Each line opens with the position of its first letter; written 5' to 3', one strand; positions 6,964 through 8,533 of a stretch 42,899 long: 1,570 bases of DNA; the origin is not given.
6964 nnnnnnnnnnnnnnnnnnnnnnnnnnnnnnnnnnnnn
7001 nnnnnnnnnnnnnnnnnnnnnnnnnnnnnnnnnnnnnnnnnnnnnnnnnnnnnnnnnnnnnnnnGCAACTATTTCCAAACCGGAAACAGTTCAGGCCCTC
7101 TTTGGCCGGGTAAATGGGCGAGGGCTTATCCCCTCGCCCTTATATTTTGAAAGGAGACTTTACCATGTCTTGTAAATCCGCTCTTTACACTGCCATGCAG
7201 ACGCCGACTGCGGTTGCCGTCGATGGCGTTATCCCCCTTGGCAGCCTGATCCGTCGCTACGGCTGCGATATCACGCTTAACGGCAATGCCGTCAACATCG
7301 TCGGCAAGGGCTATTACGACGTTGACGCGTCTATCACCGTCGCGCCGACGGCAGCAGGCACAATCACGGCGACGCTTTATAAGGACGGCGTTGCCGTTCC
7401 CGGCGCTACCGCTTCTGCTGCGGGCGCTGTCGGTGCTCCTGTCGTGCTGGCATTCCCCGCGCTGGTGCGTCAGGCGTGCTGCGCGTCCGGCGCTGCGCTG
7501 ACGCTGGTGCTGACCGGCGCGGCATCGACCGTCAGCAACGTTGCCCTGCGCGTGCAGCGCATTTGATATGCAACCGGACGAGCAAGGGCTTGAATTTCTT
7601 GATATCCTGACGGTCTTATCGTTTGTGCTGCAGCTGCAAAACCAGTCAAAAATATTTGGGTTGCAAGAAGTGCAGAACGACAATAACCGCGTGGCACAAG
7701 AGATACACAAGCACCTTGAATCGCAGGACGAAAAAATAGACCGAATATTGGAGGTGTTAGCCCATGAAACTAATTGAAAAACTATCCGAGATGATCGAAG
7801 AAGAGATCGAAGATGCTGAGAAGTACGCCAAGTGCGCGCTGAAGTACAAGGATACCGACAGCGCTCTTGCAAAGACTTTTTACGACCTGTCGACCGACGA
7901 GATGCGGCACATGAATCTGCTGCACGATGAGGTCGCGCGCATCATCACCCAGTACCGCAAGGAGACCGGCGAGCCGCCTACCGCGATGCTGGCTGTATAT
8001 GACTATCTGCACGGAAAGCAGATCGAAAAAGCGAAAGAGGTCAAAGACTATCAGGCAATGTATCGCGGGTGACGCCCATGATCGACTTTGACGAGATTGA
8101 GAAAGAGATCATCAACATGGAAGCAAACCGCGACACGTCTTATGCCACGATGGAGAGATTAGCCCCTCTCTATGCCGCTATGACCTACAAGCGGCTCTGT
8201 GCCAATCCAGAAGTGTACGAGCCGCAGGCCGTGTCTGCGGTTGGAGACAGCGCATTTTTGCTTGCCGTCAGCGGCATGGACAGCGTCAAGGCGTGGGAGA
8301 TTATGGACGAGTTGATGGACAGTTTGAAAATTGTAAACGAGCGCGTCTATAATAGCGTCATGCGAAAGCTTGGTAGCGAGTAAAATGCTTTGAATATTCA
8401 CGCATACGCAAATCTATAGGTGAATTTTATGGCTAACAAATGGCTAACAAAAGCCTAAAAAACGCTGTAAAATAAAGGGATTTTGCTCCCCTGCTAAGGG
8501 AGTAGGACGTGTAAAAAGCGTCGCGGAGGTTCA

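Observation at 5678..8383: Eight-gene cargo operon between lysis genes and attP with spore-surface-like composition; candidate undescribed system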

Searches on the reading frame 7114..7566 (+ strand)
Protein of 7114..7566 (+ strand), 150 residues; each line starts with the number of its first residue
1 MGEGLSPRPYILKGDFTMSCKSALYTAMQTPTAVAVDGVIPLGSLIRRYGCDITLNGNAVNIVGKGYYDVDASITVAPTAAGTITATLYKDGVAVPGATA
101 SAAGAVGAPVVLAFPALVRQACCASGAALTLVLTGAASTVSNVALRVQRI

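Call 3: search_protein_families(library=pfam, max_evalue=1, proteins=[window:7114-7566:+])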
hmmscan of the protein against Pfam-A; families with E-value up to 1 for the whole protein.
window:7114-7566:+ (150 aa): 2 families
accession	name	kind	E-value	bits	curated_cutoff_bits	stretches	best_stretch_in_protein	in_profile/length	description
PF18573.7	BclA_C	-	0.0043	17.4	38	1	31-137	10-111/128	BclA C-terminal domain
PF11098.13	Chlorosome_CsmC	-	0.27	11.7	26.3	1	17-111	29-119/139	Chlorosome envelope protein C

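Call 4: search_protein_families(library=phrogs, max_evalue=0.1, proteins=[window:7114-7566:+])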
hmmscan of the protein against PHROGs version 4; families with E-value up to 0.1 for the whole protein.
window:7114-7566:+ (150 aa): 0 families

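Call 12: search_protein_families(library=ncbifam, max_evalue=1, proteins=[window:7114-7566:+])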
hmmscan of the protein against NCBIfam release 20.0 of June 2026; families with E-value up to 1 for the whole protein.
window:7114-7566:+ (150 aa): 2 families
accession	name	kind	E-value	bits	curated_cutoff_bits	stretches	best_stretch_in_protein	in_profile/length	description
TIGR03253.1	oxalate_frc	equivalog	0.14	10.9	504.2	1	64-148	129-214/416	formyl-CoA transferase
NF003809.0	PRK05398.1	subfamily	0.38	9.3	442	1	64-149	130-216/416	formyl-CoA transferase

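Call 13: search_protein_families(library=padloc, max_evalue=1, proteins=[window:7114-7566:+])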
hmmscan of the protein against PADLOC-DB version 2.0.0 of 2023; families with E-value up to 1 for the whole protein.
window:7114-7566:+ (150 aa): 0 families

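Call 41: search_solved_structures(query=A3, max_evalue=1, show_alignments=2)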
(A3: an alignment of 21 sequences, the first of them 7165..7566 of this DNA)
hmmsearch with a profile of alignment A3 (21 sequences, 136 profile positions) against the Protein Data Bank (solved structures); distinct sequences matched with E-value up to 1: 15.
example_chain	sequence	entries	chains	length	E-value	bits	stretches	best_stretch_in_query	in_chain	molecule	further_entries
9h38_A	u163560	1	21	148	1.6e-06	31.4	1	3-132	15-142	Flagellar hook-length control protein FliK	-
3twi_A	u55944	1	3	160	3.4e-05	27.1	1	16-92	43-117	BclA protein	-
1wck_A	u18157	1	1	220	8.7e-05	25.8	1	16-92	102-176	BCLA PROTEIN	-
4qq2_A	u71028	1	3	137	0.037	17.3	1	18-85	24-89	C1q-related factor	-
9lkk_A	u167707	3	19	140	0.04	17.2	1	18-85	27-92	C1q-related factor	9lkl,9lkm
4d7y_A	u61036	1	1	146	0.043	17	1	18-85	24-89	C1Q-RELATED FACTOR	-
6jf2_A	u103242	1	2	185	0.053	16.8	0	28-77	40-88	Flagellar basal-body rod protein FlgG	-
7r1m_A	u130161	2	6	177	0.14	15.5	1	37-135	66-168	Exosporium protein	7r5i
8vjh_B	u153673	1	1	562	0.25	14.6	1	13-81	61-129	Distal tail protein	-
9h3d_D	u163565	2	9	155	0.29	14.4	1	37-135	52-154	Exosporium protein ExsF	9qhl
7mq4_A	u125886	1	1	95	0.3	14.4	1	62-92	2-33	Sb1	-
4qqo_A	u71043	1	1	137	0.46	13.7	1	20-89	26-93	Complement C1q-like protein 3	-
4qqp_A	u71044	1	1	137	0.54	13.5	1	20-89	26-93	Complement C1q-like protein 3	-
5ffn_A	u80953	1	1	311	0.82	12.9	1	32-100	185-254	Enzyme subtilase SubTY from Bacillus sp. TY145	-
4qpy_A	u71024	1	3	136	0.91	12.8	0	20-86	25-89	Complement C1q-like protein 2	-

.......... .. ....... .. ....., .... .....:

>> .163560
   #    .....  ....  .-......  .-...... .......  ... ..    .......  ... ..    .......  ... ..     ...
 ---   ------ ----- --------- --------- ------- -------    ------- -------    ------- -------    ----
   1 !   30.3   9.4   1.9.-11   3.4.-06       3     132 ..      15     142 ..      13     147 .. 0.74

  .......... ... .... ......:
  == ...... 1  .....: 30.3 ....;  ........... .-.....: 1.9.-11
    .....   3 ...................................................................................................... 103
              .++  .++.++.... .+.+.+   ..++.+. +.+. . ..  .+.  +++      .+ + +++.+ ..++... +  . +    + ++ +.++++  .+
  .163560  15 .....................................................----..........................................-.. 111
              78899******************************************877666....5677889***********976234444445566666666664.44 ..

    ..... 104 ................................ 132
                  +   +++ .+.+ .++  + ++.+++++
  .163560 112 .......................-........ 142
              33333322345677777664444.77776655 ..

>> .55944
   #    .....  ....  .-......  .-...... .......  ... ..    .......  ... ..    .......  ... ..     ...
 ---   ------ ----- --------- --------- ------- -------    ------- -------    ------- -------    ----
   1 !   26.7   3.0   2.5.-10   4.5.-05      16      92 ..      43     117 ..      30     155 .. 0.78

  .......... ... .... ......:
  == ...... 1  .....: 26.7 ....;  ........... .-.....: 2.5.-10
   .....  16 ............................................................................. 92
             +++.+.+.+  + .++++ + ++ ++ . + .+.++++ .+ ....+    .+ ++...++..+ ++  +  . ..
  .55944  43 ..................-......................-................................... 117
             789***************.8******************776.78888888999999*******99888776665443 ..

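Call 42: find_homologous_proteins(query=A3, max_evalue=0.001)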
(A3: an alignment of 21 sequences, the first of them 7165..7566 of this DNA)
Query A3 (21 sequences) (133 aa, profile of the alignment): 6154 proteins with E <= 0.001 among 8000 candidates; the best 120 are listed.
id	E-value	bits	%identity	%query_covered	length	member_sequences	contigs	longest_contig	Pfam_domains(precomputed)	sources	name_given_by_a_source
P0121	6.1e-36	141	38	98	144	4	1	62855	-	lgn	-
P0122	1.5e-33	134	80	100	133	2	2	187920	PF18573.8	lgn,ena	-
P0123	1.8e-33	133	65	100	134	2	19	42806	PF18573.8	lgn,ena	-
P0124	2.1e-33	133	82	100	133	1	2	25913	PF18573.8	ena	-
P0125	3.4e-33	132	81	100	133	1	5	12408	PF18573.8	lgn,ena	-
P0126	3.5e-33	132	80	100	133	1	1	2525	PF18573.8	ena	-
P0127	3.6e-33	132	91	100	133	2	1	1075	-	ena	-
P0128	4.1e-33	132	81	100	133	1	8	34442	PF18573.8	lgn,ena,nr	nr:MAG TPA: hypothetical protein [Caudoviricetes sp.]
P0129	4.8e-33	132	65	100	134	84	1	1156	PF18573.8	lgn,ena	-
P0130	6.0e-33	132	80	100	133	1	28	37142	PF18573.8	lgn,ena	-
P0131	6.7e-33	131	83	100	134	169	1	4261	PF18573.8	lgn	-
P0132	7.0e-33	131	67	100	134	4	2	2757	PF18573.8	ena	-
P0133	7.1e-33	131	82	100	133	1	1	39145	PF18573.8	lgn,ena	-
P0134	7.2e-33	131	80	100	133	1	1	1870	-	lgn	-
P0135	8.3e-33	131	79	100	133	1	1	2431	PF18573.8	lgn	-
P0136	8.8e-33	131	65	100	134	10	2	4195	PF18573.8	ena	-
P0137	8.9e-33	131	81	100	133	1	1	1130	PF18573.8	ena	-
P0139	9.6e-33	131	65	100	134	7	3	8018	PF18573.8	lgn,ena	-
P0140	1.0e-32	131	80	100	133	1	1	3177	PF18573.8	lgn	-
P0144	1.2e-32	131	81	100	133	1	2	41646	PF18573.8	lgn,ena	-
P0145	1.2e-32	131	66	100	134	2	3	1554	PF18573.8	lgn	-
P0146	1.3e-32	131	65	100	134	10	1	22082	PF18573.8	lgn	-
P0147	1.3e-32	131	80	100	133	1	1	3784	PF18573.8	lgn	-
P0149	1.4e-32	130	80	100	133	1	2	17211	PF18573.8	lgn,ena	-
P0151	1.5e-32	130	82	100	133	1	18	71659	PF18573.8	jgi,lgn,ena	-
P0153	1.5e-32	130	80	100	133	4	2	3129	PF18573.8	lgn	-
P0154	1.5e-32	130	82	100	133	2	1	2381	PF18573.8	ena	-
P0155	1.5e-32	130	82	100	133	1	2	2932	PF18573.8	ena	-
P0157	1.6e-32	130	92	100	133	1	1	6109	PF18573.8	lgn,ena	-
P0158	1.6e-32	130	78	100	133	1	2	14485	PF18573.8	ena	-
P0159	1.7e-32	130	80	100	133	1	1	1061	PF18573.8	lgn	-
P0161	1.8e-32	130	80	100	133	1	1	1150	PF18573.8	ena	-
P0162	1.8e-32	130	80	100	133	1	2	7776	PF18573.8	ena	-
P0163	1.9e-32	130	66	100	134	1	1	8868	PF18573.8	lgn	-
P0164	2.0e-32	130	62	100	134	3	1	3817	PF18573.8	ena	-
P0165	2.2e-32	130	63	100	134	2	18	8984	PF18573.8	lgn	-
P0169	2.2e-32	130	79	100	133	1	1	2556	PF18573.8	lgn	-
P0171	2.4e-32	130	82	100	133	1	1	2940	PF18573.8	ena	-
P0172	2.4e-32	130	79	100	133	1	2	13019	PF18573.8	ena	-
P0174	2.5e-32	130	87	100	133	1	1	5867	PF18573.8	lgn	-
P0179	2.9e-32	129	80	100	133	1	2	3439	PF18573.8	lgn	-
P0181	3.0e-32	129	83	100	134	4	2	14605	PF18573.8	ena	-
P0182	3.1e-32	129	66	100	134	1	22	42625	PF18573.8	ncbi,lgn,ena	-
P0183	3.1e-32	129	82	100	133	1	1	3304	PF18573.8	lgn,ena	-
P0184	3.1e-32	129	81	100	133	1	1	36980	PF18573.8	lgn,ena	-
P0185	3.1e-32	129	83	100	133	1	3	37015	PF18573.8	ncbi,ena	-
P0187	3.1e-32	129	91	100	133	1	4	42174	PF18573.8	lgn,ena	-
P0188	3.2e-32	129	81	100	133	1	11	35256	PF18573.8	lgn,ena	-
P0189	3.2e-32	129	80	100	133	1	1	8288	PF18573.8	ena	-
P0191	3.4e-32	129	80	100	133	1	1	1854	PF18573.8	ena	-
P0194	3.9e-32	129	85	100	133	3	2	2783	PF18573.8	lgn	-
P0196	4.2e-32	129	80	100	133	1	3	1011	PF18573.8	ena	-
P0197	4.2e-32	129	68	100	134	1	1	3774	PF18573.8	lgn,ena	-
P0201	4.9e-32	129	80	100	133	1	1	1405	PF18573.8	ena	-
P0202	4.9e-32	129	64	100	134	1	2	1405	PF18573.8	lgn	-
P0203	4.9e-32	129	80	100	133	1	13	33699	PF18573.8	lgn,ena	-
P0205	5.0e-32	129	80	100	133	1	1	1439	PF18573.8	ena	-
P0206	5.1e-32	129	80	100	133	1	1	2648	PF18573.8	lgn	-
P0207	5.1e-32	129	78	100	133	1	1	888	PF18573.8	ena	-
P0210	5.5e-32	129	85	100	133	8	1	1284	PF18573.8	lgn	-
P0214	6.0e-32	128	80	100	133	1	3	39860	PF18573.8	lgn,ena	-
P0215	6.0e-32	128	79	100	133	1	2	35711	PF18573.8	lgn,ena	-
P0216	6.0e-32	128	67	100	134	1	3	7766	PF18573.8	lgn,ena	-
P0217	6.1e-32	128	80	100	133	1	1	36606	PF18573.8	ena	-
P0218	6.2e-32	128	80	100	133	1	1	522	PF18573.8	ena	-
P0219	6.2e-32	128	84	100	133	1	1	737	PF18573.8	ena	-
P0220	6.3e-32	128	80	100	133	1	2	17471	PF18573.8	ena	-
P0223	6.8e-32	128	85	100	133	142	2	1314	PF18573.8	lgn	-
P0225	7.1e-32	128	80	100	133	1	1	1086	PF18573.8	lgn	-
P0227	7.2e-32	128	86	100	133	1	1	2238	PF18573.8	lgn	-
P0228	7.3e-32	128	80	100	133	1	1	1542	PF18573.8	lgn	-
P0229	7.3e-32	128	80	92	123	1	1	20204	PF18573.8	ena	-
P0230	7.3e-32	128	63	100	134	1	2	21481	PF18573.8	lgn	-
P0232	7.5e-32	128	66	100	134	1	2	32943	PF18573.8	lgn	-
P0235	8.1e-32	128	64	100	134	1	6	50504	PF18573.8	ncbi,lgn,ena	-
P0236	8.2e-32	128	80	100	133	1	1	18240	PF18573.8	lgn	-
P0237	8.2e-32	128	66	100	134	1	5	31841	PF18573.8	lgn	-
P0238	8.3e-32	128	67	100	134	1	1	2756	PF18573.8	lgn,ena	-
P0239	8.3e-32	128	64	100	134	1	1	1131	PF18573.8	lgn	-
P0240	8.6e-32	128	66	100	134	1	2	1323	PF18573.8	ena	-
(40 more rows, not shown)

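Call 101: search_dna_similar(query=window:7165-7566:+, collection=phages, mode=protein, max_evalue=0.001, max_rows=40)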
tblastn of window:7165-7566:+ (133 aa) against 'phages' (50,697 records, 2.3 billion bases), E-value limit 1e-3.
Records with a match: 3; places in all: 3; records where one place covers at least 80% of the query: 1.
Best place of each record, by identity: 60-80% 1; <60% 2.
By first word of the organism name: Bacteriophage 3.
By host as written in the record: - 3.
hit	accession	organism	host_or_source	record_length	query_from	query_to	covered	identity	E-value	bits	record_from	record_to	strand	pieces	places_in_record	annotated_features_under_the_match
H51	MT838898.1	Bacteriophage sp.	human fecal samples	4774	1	133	100%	71.6%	1e-36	137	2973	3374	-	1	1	record has no annotation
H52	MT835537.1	Bacteriophage sp.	human fecal samples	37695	4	74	53%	52.1%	7e-16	78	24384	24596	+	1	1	record has no annotation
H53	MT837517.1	Bacteriophage sp.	human fecal samples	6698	4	74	53%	52.1%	9e-16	77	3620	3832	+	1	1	record has no annotation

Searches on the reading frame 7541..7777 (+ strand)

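Call 3: search_protein_families(library=pfam, max_evalue=1, proteins=[window:7541-7777:+])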
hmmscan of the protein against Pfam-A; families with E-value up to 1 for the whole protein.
window:7541-7777:+ (78 aa): 0 families

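Call 4: search_protein_families(library=phrogs, max_evalue=0.1, proteins=[window:7541-7777:+])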
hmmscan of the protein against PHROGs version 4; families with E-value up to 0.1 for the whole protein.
window:7541-7777:+ (78 aa): 0 families

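Call 12: search_protein_families(library=ncbifam, max_evalue=1, proteins=[window:7541-7777:+])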
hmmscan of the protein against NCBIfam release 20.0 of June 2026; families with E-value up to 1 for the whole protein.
window:7541-7777:+ (78 aa): 1 family
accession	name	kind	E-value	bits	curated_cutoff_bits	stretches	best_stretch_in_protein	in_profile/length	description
NF010211.0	PRK13676.1-4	equivalog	0.00098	19.3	200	1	29-72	47-89/118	YlbF/YmcA family competence regulator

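Call 13: search_protein_families(library=padloc, max_evalue=1, proteins=[window:7541-7777:+])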
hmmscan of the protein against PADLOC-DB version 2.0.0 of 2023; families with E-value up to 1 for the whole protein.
window:7541-7777:+ (78 aa): 1 family
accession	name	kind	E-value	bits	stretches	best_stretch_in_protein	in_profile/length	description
PDLC00610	ZorB1|ZorB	-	0.012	13.2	1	16-74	26-71/254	MotB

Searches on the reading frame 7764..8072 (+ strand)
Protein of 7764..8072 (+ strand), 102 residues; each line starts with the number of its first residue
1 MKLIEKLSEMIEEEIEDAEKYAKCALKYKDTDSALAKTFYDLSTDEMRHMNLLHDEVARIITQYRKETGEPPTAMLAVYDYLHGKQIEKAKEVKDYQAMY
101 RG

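Call 3: search_protein_families(library=pfam, max_evalue=1, proteins=[window:7764-8072:+])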
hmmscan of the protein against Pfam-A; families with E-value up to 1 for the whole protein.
window:7764-8072:+ (102 aa): 4 families
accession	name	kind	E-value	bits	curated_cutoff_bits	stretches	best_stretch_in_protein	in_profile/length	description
PF02915.23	Rubrerythrin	-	0.015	16.1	22.8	1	7-83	3-86/137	Rubrerythrin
PF10296.15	MMM1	-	0.018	14.8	21.9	1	32-84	2-54/244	Maintenance of mitochondrial morphology protein 1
PF19825.5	DUF6306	-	0.032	14.9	23.7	1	3-80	3-78/129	Domain of unknown function (DUF6306)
PF23486.1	Ig_TMEM132_5th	-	0.088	13.4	28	1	12-63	30-82/137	TMEM132 fifth domain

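Call 4: search_protein_families(library=phrogs, max_evalue=0.1, proteins=[window:7764-8072:+])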
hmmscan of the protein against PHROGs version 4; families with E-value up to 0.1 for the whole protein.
window:7764-8072:+ (102 aa): 1 family
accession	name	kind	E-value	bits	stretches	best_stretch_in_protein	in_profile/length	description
phrog_1448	-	unknown function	0.0072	17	1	12-87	95-161/190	-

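Call 12: search_protein_families(library=ncbifam, max_evalue=1, proteins=[window:7764-8072:+])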
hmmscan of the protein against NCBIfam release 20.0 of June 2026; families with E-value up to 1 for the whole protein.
window:7764-8072:+ (102 aa): 2 families
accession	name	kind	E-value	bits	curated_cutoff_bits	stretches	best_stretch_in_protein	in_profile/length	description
NF048006.1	ArgnteThtga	equivalog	0.032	12.7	700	1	40-98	470-528/633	protein argonaute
NF045676.1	FeExpMbfA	equivalog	0.099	12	450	1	7-56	13-62/318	iron exporter MbfA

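Call 13: search_protein_families(library=padloc, max_evalue=1, proteins=[window:7764-8072:+])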
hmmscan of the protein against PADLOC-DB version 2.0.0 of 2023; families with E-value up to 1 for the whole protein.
window:7764-8072:+ (102 aa): 0 families

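Call 58: search_solved_structures(query=A5, max_evalue=10, show_alignments=2)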
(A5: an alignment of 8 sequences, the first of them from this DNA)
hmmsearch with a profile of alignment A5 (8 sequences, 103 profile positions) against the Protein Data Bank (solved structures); distinct sequences matched with E-value up to 10: 17.
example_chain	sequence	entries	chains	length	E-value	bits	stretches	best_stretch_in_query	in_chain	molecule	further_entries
9u78_A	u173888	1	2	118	0.00094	22.8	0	32-55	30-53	Single Chain Protein of De Novo Designed Helix Bundles-4EH2 with KDPV Loop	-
3qd8_A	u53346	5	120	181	0.0036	21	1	7-55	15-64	Probable bacterioferritin BfrB | Ferritin BfrB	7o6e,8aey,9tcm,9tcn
3oj5_A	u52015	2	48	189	0.0041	20.8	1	7-55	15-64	Ferritin family protein | Probable bacterioferritin BfrB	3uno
1vjx_A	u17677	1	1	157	0.0063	20.2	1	32-59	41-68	putative ferritin-like diiron-carboxylate protein TM1526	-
7y6f_A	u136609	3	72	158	0.082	16.6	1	2-56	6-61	Bacterioferritin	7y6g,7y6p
8jax_A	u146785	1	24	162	0.09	16.5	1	2-56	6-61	Bacterioferritin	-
5xx9_A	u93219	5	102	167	0.1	16.3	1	2-56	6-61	Bacterioferritin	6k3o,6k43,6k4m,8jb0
9qq4_A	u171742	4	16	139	0.12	16.1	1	3-99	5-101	Bacterioferritin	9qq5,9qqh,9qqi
3sid_A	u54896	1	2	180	0.18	15.5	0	31-60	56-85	Symerythrin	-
3qhb_A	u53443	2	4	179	0.18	15.5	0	31-60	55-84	Symerythrin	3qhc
8w1d_A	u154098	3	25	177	0.55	13.9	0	33-58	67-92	DPS-LIKE PROTEIN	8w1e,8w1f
5fzr_A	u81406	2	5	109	0.6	13.8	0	15-46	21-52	DESIGNED TPR PROTEIN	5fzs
7s8t_A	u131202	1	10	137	0.66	13.7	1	10-73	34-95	EncC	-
5fzq_A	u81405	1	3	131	0.87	13.3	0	15-53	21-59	DESIGNED TPR PROTEIN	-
8b3s_A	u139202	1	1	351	1.1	13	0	3-95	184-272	UPF0736 protein B4122_0676,UPF0736 protein YjbA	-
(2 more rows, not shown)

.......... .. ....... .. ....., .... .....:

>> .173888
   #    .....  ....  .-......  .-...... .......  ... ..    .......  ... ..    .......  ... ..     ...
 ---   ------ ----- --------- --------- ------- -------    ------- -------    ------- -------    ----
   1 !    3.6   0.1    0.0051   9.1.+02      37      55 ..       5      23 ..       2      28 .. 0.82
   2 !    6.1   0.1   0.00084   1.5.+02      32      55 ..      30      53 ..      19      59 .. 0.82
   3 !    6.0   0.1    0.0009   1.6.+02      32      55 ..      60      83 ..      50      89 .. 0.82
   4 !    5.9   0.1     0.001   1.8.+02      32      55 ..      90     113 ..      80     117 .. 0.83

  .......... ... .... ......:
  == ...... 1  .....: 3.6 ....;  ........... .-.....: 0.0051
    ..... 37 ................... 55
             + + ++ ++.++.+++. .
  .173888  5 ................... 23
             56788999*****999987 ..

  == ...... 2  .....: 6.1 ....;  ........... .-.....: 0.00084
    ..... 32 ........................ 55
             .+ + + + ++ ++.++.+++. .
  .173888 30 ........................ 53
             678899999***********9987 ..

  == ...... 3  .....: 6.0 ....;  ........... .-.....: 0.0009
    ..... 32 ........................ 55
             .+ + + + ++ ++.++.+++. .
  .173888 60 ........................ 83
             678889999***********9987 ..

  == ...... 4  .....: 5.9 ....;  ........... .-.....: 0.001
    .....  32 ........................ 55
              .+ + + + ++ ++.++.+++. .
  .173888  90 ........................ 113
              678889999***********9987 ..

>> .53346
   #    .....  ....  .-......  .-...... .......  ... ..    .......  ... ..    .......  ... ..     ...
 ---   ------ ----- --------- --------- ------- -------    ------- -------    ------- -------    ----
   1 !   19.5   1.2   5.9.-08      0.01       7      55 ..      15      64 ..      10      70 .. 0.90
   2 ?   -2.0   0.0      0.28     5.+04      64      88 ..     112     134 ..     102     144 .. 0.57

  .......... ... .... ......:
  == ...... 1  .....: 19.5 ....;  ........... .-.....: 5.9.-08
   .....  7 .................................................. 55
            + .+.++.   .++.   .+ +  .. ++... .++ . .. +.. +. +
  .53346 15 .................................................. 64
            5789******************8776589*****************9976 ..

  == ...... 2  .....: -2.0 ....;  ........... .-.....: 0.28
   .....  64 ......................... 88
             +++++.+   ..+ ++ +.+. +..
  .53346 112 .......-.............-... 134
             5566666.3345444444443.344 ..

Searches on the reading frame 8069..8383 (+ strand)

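Call 3: search_protein_families(library=pfam, max_evalue=1, proteins=[window:8069-8383:+])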
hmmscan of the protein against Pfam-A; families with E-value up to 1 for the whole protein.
window:8069-8383:+ (104 aa): 2 families
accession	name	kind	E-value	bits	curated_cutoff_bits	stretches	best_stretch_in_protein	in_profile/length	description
PF04112.18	Mak10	-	0.039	13.9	24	1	70-91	13-34/165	Mak10 subunit, NatC N(alpha)-terminal acetyltransferase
PF02391.22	MoaE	-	0.065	13.8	23.4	1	56-87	81-112/114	MoaE protein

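Call 4: search_protein_families(library=phrogs, max_evalue=0.1, proteins=[window:8069-8383:+])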
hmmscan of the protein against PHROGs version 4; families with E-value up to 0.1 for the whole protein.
window:8069-8383:+ (104 aa): 2 families
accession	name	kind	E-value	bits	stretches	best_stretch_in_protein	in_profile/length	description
phrog_17454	-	unknown function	0.017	16.4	1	77-101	48-72/78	-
phrog_33103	-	unknown function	0.067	14.5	0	5-36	93-124/171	-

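Call 12: search_protein_families(library=ncbifam, max_evalue=1, proteins=[window:8069-8383:+])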
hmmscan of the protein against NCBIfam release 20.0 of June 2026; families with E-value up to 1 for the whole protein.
window:8069-8383:+ (104 aa): 0 families

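Call 13: search_protein_families(library=padloc, max_evalue=1, proteins=[window:8069-8383:+])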
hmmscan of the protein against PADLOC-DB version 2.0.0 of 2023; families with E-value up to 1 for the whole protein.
window:8069-8383:+ (104 aa): 0 families
